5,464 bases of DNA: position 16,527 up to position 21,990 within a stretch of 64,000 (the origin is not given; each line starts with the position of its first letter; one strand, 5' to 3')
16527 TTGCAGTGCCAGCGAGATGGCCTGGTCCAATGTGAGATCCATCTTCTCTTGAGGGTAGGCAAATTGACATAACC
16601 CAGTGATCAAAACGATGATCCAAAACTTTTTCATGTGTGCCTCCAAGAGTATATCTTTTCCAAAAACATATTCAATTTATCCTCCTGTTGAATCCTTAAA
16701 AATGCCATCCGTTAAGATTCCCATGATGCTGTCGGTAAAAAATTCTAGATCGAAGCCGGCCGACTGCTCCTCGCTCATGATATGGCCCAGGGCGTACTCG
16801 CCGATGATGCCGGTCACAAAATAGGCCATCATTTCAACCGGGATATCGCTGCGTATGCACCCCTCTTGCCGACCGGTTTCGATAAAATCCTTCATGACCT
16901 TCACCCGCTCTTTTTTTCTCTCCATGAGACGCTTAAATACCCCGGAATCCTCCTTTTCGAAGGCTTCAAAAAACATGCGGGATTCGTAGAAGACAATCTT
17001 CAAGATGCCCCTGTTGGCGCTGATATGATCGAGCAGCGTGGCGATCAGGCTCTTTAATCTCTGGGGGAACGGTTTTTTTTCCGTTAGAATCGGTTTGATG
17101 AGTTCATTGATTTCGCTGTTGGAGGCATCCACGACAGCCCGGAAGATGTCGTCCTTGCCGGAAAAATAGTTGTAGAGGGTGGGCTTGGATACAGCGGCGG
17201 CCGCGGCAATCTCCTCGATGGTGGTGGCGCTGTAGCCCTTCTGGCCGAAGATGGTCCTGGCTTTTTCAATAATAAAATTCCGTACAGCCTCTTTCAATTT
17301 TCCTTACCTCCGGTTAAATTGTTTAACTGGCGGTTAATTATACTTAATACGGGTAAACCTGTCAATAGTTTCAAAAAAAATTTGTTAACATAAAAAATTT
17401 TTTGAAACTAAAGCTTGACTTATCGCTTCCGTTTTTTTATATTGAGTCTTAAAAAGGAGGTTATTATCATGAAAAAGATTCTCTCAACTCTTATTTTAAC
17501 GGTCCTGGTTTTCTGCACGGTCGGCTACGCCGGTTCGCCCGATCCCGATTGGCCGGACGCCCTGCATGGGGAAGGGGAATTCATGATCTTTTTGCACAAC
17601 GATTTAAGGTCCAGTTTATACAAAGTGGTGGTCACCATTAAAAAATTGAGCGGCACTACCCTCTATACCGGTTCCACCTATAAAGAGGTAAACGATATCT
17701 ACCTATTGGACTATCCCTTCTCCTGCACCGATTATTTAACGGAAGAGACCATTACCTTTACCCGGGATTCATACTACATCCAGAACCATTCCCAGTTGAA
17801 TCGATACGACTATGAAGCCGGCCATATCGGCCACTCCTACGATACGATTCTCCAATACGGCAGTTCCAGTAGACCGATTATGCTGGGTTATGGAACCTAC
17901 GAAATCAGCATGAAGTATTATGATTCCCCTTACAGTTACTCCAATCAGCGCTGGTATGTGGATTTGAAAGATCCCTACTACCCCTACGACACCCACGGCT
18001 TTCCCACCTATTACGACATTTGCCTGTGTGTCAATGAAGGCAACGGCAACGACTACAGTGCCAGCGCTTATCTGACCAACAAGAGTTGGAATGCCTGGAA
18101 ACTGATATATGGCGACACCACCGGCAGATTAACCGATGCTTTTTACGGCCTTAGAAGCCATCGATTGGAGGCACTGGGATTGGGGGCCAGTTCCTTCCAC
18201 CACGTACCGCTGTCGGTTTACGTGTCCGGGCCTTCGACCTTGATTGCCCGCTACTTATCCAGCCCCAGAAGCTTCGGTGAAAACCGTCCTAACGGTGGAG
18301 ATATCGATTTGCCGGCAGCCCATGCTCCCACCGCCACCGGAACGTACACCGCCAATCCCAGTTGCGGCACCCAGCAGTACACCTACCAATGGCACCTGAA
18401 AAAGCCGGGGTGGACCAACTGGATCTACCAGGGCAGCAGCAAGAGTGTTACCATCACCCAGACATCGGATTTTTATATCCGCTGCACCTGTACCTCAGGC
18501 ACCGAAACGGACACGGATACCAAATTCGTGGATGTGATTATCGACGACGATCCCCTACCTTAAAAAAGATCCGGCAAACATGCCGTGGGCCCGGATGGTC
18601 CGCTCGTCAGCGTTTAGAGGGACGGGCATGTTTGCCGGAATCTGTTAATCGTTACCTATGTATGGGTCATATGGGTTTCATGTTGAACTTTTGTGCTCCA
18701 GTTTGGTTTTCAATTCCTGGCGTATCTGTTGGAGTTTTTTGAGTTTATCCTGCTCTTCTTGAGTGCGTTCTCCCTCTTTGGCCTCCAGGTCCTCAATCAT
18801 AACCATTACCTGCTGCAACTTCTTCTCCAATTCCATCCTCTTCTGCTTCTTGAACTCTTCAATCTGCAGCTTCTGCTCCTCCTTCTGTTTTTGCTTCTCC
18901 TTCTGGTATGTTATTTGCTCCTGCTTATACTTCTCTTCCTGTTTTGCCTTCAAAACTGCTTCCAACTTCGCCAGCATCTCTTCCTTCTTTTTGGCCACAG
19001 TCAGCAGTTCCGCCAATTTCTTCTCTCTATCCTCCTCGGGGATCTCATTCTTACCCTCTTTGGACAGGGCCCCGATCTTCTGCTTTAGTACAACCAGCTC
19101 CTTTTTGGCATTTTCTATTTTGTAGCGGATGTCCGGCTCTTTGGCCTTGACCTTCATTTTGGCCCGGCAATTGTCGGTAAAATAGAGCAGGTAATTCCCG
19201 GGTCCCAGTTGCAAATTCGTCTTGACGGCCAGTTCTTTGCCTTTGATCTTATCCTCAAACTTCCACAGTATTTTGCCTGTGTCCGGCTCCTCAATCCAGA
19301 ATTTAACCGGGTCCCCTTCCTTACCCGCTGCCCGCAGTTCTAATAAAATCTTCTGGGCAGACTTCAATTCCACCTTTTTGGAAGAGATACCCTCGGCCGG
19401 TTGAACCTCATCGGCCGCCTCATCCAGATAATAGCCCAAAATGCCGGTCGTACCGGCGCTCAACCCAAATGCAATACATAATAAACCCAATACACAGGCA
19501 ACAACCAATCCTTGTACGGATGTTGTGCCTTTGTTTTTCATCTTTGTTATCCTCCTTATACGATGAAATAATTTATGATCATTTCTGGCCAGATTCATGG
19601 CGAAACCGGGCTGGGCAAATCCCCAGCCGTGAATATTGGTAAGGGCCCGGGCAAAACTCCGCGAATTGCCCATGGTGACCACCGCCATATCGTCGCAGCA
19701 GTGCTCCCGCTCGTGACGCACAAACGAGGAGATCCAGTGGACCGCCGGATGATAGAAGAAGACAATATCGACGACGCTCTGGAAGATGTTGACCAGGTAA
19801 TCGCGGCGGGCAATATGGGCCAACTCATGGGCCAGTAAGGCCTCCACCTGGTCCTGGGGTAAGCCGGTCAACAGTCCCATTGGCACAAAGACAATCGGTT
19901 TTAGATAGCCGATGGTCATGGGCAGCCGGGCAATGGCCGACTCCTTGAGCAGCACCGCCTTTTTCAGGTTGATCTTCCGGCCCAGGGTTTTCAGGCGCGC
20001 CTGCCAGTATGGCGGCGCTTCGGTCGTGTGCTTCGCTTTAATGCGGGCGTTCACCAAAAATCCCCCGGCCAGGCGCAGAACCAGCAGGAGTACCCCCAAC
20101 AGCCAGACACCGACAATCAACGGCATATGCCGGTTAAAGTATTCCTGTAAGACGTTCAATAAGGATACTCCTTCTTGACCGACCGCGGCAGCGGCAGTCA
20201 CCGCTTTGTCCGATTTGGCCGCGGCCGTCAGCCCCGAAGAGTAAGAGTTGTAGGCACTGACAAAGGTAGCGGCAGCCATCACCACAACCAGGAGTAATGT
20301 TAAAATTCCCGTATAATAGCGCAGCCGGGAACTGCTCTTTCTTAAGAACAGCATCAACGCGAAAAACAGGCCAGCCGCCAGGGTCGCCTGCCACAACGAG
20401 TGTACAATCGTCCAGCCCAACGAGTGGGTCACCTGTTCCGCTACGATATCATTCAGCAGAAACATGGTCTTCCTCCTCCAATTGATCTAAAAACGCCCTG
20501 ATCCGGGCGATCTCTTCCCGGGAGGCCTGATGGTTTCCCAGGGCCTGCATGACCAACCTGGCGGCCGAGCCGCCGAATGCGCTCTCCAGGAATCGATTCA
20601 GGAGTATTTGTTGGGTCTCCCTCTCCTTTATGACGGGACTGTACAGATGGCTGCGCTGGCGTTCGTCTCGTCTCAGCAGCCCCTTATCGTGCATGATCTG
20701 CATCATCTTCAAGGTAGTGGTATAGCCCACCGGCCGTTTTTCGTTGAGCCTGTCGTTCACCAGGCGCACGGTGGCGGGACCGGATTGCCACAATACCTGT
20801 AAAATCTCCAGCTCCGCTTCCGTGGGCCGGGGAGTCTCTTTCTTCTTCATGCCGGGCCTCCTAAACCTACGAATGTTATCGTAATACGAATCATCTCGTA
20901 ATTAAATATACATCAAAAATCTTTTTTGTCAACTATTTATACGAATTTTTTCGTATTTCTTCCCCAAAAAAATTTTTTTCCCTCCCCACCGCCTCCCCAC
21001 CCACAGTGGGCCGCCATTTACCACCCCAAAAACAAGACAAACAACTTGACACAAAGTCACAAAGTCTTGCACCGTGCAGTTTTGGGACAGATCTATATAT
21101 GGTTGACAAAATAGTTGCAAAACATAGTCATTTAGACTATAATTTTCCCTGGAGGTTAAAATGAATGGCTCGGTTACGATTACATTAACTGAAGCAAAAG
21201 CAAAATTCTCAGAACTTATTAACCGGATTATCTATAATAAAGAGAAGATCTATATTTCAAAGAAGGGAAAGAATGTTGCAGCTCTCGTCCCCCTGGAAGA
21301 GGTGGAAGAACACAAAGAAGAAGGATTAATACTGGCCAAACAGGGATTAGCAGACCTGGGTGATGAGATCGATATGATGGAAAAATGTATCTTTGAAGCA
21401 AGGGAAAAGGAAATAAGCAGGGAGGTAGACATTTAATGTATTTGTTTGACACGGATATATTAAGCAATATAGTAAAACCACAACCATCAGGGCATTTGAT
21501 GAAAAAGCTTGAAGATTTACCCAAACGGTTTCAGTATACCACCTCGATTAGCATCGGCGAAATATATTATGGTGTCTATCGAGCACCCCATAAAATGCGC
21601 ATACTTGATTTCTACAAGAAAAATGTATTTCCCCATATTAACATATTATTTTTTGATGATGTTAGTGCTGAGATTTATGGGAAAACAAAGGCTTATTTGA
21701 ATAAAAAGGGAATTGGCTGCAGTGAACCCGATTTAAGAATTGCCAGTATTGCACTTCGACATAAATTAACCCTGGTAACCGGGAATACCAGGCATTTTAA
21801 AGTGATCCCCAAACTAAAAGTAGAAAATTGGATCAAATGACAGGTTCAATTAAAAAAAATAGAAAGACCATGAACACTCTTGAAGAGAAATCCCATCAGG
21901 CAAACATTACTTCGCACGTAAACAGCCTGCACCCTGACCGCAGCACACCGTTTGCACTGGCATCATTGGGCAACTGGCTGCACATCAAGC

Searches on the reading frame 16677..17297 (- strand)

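Call 66: search_protein_families(library=pfam, proteins=[window:16677-17297:-], max_evalue=0.0001)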
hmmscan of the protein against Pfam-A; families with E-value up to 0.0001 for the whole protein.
window:16677-17297:- (206 aa): 1 family
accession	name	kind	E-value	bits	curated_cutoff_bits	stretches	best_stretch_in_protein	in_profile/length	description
PF00440.29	TetR_N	-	1.5e-18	66.7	24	1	9-55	1-47/47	Bacterial regulatory proteins, tetR family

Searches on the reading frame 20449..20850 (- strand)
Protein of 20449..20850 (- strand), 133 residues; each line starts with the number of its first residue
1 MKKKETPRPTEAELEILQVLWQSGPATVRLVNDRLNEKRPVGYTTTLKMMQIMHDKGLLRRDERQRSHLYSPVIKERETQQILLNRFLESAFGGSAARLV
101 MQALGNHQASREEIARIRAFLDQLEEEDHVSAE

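Call 66: search_protein_families(library=pfam, proteins=[window:20449-20850:-], max_evalue=0.0001)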
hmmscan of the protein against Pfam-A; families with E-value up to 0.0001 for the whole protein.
window:20449-20850:- (133 aa): 1 family
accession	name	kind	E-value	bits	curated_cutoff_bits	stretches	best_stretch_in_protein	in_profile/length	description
PF03965.22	Penicillinase_R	-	8.2e-27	94.3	22.6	1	10-123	2-115/115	Penicillinase repressor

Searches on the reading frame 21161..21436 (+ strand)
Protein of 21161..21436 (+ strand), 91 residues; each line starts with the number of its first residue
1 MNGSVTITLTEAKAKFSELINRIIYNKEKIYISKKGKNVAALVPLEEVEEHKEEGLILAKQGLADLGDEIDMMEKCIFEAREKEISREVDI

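Call 56: search_protein_families(library=pfam, proteins=[window:21161-21436:+], max_evalue=0.001)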
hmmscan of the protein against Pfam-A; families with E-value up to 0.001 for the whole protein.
window:21161-21436:+ (91 aa): 1 family
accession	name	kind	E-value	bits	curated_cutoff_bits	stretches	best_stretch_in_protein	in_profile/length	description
PF02604.26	PhdYeFM_antitox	-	2.8e-11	43.5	29.8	1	6-61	3-58/74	Antitoxin Phd_YefM, type II toxin-antitoxin system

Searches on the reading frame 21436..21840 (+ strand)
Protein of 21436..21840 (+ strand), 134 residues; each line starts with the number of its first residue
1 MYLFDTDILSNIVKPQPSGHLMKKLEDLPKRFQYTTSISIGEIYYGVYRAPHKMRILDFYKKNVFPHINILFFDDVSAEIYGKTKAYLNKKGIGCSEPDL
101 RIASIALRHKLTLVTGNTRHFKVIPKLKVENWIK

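Call 56: search_protein_families(library=pfam, proteins=[window:21436-21840:+], max_evalue=0.001)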
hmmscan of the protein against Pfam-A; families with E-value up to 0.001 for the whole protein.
window:21436-21840:+ (134 aa): 1 family
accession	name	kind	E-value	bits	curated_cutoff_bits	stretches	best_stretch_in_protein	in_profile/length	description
PF01850.27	PIN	-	8.7e-09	36.5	23.6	1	2-124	1-117/120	PIN domain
